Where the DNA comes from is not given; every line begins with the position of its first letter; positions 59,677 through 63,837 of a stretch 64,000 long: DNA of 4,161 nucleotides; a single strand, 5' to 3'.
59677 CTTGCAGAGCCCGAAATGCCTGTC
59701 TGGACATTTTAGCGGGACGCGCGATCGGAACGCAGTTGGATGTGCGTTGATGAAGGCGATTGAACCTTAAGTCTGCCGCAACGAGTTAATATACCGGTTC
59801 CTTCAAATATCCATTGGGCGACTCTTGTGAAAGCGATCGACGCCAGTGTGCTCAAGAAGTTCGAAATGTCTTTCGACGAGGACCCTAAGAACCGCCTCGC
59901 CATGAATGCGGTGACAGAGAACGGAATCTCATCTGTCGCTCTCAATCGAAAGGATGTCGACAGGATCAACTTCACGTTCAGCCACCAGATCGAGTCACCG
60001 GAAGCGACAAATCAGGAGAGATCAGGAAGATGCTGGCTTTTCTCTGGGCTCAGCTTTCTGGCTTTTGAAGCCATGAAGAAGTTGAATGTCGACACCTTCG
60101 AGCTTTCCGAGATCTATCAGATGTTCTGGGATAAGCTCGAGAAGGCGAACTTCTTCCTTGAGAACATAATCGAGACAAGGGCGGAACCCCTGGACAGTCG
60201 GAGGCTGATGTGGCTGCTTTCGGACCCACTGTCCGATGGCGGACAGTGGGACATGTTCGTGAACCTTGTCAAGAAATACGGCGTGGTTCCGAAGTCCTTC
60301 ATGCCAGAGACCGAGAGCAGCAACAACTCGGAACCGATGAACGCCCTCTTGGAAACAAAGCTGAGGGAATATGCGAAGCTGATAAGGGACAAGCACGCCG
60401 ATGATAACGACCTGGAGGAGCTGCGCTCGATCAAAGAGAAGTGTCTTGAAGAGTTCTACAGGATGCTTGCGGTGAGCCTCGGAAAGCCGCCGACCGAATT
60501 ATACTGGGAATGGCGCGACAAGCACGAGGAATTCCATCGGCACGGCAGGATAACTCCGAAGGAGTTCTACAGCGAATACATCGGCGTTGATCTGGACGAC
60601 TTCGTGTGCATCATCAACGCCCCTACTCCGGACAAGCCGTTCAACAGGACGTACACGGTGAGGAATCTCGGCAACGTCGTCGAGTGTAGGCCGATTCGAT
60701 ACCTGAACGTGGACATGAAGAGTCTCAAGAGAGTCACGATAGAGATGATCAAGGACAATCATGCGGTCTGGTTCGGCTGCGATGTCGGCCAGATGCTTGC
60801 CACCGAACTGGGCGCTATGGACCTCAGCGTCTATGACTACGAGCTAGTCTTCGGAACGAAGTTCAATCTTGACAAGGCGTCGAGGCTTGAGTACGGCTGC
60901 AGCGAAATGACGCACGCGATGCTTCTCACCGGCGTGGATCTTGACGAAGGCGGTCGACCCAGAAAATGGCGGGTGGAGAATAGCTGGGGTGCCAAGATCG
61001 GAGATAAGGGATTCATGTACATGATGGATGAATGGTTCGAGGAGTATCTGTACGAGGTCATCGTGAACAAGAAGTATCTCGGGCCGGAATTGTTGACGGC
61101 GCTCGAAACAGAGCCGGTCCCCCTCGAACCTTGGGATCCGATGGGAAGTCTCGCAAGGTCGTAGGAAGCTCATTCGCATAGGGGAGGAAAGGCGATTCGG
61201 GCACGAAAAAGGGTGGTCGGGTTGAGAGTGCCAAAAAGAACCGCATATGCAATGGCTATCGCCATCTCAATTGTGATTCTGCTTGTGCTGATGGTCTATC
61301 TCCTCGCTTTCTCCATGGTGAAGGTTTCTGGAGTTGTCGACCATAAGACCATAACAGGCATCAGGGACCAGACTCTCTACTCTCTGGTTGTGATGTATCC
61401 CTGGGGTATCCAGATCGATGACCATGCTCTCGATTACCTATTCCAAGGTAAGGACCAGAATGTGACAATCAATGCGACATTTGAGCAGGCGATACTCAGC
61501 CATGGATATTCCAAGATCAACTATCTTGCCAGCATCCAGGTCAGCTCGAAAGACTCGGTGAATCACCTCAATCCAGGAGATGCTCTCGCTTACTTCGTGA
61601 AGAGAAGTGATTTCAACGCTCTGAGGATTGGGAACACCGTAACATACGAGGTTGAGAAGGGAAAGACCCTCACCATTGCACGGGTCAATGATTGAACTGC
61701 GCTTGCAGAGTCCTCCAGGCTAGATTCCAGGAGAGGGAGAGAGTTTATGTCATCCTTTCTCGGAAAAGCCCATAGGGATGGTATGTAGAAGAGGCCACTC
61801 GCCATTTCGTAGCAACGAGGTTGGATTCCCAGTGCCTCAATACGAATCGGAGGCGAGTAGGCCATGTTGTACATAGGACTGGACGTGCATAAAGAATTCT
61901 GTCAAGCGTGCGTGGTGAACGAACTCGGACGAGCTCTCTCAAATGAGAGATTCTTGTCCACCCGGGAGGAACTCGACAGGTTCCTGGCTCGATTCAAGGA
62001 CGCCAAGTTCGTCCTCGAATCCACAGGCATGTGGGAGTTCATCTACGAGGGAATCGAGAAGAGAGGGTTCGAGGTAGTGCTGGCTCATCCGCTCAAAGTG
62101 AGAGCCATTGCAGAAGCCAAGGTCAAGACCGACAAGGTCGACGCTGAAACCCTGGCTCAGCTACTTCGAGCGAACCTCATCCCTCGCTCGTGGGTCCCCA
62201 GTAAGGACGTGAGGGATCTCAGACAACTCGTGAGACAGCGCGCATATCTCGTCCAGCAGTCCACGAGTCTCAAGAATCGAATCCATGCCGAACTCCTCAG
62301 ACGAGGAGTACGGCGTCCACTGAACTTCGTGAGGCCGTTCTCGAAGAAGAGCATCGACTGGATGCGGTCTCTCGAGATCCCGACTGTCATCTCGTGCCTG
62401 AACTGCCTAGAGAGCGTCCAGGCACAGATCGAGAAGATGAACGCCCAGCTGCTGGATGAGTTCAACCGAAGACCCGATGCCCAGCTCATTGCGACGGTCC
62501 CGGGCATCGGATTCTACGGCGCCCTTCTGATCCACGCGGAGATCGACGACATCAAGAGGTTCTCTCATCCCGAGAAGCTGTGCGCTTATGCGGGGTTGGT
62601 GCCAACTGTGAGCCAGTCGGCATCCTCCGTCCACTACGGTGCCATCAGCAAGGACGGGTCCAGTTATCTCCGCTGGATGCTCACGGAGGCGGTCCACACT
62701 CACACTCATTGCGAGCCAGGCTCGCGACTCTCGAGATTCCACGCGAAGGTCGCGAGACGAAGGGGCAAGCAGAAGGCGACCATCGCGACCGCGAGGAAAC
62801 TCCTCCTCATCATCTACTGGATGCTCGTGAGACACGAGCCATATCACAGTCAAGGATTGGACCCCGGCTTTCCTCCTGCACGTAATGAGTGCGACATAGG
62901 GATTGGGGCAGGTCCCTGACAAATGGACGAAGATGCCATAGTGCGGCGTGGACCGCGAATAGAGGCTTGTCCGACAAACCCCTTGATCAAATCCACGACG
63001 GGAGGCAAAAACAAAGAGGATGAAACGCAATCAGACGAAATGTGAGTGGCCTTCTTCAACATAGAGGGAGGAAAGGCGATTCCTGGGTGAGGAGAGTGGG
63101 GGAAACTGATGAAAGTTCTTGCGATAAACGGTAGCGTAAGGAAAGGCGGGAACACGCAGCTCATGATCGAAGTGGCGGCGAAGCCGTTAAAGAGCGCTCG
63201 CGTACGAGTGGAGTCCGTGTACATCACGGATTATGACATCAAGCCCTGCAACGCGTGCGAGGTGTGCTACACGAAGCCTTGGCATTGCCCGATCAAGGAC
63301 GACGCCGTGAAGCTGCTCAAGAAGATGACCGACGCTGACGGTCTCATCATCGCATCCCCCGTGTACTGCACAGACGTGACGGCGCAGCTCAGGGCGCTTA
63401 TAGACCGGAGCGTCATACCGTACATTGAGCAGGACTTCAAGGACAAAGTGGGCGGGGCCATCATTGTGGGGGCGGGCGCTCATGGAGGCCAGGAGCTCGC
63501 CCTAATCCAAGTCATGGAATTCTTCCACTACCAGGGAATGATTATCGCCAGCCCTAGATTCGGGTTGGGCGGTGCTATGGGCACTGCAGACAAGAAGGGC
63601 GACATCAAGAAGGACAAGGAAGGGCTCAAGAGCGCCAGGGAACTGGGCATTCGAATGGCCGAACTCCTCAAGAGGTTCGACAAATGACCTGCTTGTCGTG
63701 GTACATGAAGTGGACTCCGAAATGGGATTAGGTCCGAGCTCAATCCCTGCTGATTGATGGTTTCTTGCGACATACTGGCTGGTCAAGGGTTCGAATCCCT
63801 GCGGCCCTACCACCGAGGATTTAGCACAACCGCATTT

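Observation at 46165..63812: ~17.6-kb accessory island bounded by an integrase gene and a tRNA-3'-end-like sequence, loaded with peptide-catabolism genes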

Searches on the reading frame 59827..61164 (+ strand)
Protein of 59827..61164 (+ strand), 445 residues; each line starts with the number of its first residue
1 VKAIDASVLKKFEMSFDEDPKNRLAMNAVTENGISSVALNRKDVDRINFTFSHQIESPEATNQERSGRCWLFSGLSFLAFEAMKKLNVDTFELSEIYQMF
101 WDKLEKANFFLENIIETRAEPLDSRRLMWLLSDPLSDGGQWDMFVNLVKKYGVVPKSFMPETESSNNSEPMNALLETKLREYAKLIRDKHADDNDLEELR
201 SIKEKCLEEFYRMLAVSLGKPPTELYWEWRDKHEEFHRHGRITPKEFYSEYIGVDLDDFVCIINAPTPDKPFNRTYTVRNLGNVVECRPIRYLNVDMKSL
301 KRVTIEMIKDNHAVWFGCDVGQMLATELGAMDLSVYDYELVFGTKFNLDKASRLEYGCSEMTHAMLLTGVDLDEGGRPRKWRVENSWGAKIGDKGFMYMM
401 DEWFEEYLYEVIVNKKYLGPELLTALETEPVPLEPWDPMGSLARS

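Call 7: search_protein_families(library=pfam, proteins=[window:59827-61164:+])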
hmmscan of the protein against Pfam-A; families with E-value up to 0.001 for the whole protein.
window:59827-61164:+ (445 aa): 2 families
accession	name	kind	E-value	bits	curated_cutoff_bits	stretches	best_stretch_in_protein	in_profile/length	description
PF03051.21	Peptidase_C1_2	-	2.7e-175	583.8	22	1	4-440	2-438/438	Peptidase C1-like family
PF00112.29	Peptidase_C1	-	3.7e-06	27.6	20.7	1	358-401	161-204/220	Papain family cysteine protease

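Call 13: find_encoding_contigs(protein=window:59827-61164:+, flank=10000, max_places=10)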
Protein window:59827-61164:+ (445 aa): no gene with exactly this product is on record in the collection.

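Call 63: find_homologous_proteins(query=window:59827-61164:+)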
Query window:59827-61164:+ (445 aa): 8000 proteins with E <= 0.001 among 8000 candidates; the best 120 are listed.
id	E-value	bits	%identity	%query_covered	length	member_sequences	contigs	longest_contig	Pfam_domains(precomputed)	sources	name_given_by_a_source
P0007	0.0e+0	1027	99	100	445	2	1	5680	PF00112.30,PF03051.22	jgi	jgi:bleomycin hydrolase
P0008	8.7e-278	939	90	100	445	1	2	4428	PF00112.30,PF03051.22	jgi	jgi:bleomycin hydrolase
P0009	1.5e-269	912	89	100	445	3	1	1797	PF00112.30,PF03051.22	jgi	jgi:bleomycin hydrolase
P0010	5.6e-269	910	88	100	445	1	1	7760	PF00112.30,PF03051.22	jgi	jgi:bleomycin hydrolase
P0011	8.3e-267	903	86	100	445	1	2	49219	PF00112.30,PF03051.22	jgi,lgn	jgi:bleomycin hydrolase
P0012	9.5e-264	893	85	100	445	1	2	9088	PF00112.30,PF03051.22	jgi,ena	-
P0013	2.8e-257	872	84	100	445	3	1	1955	PF00112.30,PF03051.22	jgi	jgi:bleomycin hydrolase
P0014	5.3e-250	848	81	100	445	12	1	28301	PF00112.30,PF03051.22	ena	-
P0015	8.0e-240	814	79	98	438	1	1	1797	PF00112.30,PF03051.22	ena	-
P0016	1.5e-238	810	82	94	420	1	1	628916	PF00112.30,PF03051.22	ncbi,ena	-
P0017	3.8e-232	789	76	100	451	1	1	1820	PF00112.30,PF03051.22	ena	-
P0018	7.1e-231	785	74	100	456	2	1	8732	PF00112.30,PF03051.22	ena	-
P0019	1.6e-228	777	72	100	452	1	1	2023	PF00112.30,PF03051.22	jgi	jgi:bleomycin hydrolase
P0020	2.7e-225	766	74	100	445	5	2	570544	PF00112.30,PF03051.22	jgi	jgi:bleomycin hydrolase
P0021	3.2e-225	766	73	100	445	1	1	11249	PF00112.30,PF03051.22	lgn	-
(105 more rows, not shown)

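Call 64: find_encoding_contigs(protein=P0007, flank=10000, max_places=3)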
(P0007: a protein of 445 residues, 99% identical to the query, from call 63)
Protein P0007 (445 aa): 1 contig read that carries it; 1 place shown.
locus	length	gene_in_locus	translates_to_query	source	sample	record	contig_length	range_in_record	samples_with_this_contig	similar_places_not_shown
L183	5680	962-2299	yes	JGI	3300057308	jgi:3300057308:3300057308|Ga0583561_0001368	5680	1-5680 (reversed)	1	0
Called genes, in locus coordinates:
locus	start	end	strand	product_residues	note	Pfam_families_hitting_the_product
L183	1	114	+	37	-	?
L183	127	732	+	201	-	PF01063:Aminotran_4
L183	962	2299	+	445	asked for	PF03051:Peptidase_C1_2, PF00112:Peptidase_C1 (faint)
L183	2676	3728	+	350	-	-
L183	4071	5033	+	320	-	PF07521:RMMBL (faint)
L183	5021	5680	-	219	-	?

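Call 65: find_encoding_contigs(protein=P0011, flank=10000, max_places=3)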
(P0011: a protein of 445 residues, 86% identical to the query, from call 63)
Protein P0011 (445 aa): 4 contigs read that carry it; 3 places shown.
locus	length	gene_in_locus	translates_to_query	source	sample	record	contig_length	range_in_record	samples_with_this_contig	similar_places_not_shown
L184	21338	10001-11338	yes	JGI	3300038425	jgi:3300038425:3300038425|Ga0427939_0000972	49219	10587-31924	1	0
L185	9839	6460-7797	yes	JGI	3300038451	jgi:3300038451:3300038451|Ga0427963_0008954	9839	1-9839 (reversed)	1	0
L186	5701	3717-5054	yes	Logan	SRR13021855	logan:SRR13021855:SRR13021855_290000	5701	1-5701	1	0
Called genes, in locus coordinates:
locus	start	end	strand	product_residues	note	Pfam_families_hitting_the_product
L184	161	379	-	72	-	-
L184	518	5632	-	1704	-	PF00072:Response_reg, PF00989:PAS, PF08447:PAS_3, PF08448:PAS_4, PF13426:PAS_9, PF00989:PAS, PF08448:PAS_4, PF13426:PAS_9, +17 more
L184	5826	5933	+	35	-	-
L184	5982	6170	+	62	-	PF00903:Glyoxalase (weak)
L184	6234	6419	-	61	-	-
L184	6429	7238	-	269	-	PF05175:MTS, PF13489:Methyltransf_23, PF01135:PCMT, PF01209:Ubie_methyltran, PF02390:Methyltransf_4, PF08241:Methyltransf_11, PF08242:Methyltransf_12, PF13649:Methyltransf_25, +7 more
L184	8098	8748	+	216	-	-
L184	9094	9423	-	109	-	PF00355:Rieske, PF13806:Rieske_2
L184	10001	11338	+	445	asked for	PF03051:Peptidase_C1_2, PF00112:Peptidase_C1 (faint)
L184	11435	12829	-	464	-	PF02310:B12-binding, PF04055:Radical_SAM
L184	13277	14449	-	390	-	PF00890:FAD_binding_2 (faint), PF01134:GIDA (weak), PF01266:DAO (faint), PF01494:FAD_binding_3, PF03486:HI0933_like (faint), PF05834:Lycopene_cycl (weak), PF07992:Pyr_redox_2, PF22578:GGR_cat, +1 more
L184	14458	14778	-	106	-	-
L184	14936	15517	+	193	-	-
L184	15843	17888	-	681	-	PF00989:PAS, PF02518:HATPase_c, PF00072:Response_reg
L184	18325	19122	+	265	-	PF00583:Acetyltransf_1 (weak), PF13508:Acetyltransf_7 (weak), PF08445:FR47 (faint), PF13527:Acetyltransf_9 (weak)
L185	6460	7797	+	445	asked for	PF03051:Peptidase_C1_2, PF00112:Peptidase_C1 (faint)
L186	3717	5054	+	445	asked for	PF03051:Peptidase_C1_2, PF00112:Peptidase_C1 (faint)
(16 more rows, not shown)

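Call 66: find_encoding_contigs(protein=P0016, flank=10000, max_places=3)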
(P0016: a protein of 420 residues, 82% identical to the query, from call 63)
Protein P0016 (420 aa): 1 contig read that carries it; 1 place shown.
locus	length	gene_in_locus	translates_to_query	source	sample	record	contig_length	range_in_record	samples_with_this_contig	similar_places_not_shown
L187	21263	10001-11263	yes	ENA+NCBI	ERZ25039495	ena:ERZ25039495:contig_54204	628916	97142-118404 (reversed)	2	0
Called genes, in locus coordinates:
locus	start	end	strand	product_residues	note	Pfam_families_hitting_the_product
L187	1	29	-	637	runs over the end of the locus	PF00394:Cu-oxidase (faint), PF07731:Cu-oxidase_2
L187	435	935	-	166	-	-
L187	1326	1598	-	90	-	-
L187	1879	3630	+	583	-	PF00654:Voltage_CLC, PF00571:CBS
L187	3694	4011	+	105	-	-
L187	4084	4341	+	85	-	PF18929:DUF5678 (weak)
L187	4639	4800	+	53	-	-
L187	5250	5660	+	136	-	-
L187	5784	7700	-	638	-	PF00282:Pyridoxal_deC, PF21391:tyr_de_CO2_C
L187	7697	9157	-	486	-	PF00324:AA_permease, PF13520:AA_permease_2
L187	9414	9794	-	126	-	PF09406:DUF2004 (weak)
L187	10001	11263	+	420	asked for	PF03051:Peptidase_C1_2, PF00112:Peptidase_C1 (faint)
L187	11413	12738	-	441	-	PF00324:AA_permease, PF13520:AA_permease_2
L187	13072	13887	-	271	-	PF13673:Acetyltransf_10, PF00583:Acetyltransf_1, PF13527:Acetyltransf_9 (faint), PF13508:Acetyltransf_7, PF08445:FR47 (weak)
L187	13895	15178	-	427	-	PF04055:Radical_SAM, PF12544:LAM_C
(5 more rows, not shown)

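Call 72: search_protein_families(library=ncbifam, max_evalue=0.01, proteins=[window:59827-61164:+])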
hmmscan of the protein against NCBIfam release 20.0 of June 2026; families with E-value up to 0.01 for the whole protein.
window:59827-61164:+ (445 aa): 0 families

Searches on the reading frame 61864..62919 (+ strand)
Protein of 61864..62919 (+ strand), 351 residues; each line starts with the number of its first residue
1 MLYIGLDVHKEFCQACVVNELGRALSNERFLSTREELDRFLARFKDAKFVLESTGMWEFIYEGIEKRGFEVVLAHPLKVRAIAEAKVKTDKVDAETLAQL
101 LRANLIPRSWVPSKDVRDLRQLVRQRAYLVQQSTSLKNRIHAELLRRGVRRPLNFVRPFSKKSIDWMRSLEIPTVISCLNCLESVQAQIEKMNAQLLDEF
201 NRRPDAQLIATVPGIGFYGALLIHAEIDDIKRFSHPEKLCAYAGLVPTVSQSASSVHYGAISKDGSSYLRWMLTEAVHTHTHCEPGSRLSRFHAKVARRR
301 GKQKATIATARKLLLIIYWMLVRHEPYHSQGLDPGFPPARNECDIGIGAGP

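Call 7: search_protein_families(library=pfam, proteins=[window:61864-62919:+])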
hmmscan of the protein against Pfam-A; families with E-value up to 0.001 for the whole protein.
window:61864-62919:+ (351 aa): 2 families
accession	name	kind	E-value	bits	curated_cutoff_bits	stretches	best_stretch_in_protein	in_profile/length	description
PF01548.23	DEDD_Tnp_IS110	-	5.4e-27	94.9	29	1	4-144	1-150/155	Transposase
PF02371.22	Transposase_20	-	3.2e-21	75.9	21.3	1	206-286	1-81/87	Transposase IS116/IS110/IS902 family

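Call 72: search_protein_families(library=ncbifam, max_evalue=0.01, proteins=[window:61864-62919:+])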
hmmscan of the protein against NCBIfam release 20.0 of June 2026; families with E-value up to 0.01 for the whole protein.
window:61864-62919:+ (351 aa): 3 families
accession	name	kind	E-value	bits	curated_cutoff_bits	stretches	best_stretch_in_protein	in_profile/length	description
NF033542.1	transpos_IS110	equivalog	7e-76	255.6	140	1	3-326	1-343/343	IS110 family RNA-guided transposase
NF051857.1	transpos_IS110_2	equivalog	2.1e-14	53.4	180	1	3-144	2-158/393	IS110 family transposase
NF052498.1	TIGR_Tas_endo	equivalog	1.4e-05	25.2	100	1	181-305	45-130/215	TIGR-Tas system RNA-guided endonuclease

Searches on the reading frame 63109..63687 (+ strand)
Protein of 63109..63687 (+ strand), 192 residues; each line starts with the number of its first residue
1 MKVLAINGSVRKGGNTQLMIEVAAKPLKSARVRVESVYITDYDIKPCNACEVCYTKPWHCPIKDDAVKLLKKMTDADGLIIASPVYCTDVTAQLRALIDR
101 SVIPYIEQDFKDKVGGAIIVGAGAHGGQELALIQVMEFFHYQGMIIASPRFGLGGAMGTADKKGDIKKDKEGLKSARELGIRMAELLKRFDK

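Call 7: search_protein_families(library=pfam, proteins=[window:63109-63687:+])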
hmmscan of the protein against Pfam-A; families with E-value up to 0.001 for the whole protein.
window:63109-63687:+ (192 aa): 2 families
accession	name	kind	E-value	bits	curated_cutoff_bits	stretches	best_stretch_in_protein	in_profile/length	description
PF03358.20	FMN_red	-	2e-31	109.1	24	1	1-153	1-147/152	NADPH-dependent FMN reductase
PF02525.22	Flavodoxin_2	-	8.7e-07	29.3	27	1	1-106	1-108/198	Flavodoxin-like fold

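Call 15: find_encoding_contigs(protein=window:63109-63687:+, flank=10000, max_places=10)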
Protein window:63109-63687:+ (192 aa): 1 contig read that carries it; 1 place shown.
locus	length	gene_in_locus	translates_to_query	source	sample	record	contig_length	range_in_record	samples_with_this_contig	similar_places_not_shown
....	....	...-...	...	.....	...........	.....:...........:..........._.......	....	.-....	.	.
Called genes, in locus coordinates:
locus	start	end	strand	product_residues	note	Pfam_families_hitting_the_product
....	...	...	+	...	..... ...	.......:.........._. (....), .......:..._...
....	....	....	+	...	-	?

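Call 72: search_protein_families(library=ncbifam, max_evalue=0.01, proteins=[window:63109-63687:+])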
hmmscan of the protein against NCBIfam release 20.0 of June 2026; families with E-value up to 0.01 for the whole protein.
window:63109-63687:+ (192 aa): 5 families
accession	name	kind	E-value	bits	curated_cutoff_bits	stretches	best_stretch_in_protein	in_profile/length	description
NF002999.0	PRK03767.1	equivalog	1.1e-11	45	141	1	66-163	60-157/200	NAD(P)H:quinone oxidoreductase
TIGR01755.1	flav_wrbA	equivalog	1.2e-10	41.7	132.5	1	67-158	60-151/197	NAD(P)H:quinone oxidoreductase type IV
TIGR03567.1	FMN_reduc_SsuE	equivalog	1.3e-07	31.7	164.05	1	2-99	1-89/171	NADPH-dependent FMN reductase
NF007859.0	PRK10569.1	equivalog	8.2e-07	28.9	225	1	1-99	1-90/191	NADPH-dependent FMN reductase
TIGR03566.1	FMN_reduc_MsuE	equivalog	5.2e-06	26.3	212.5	1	2-100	1-93/174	FMN reductase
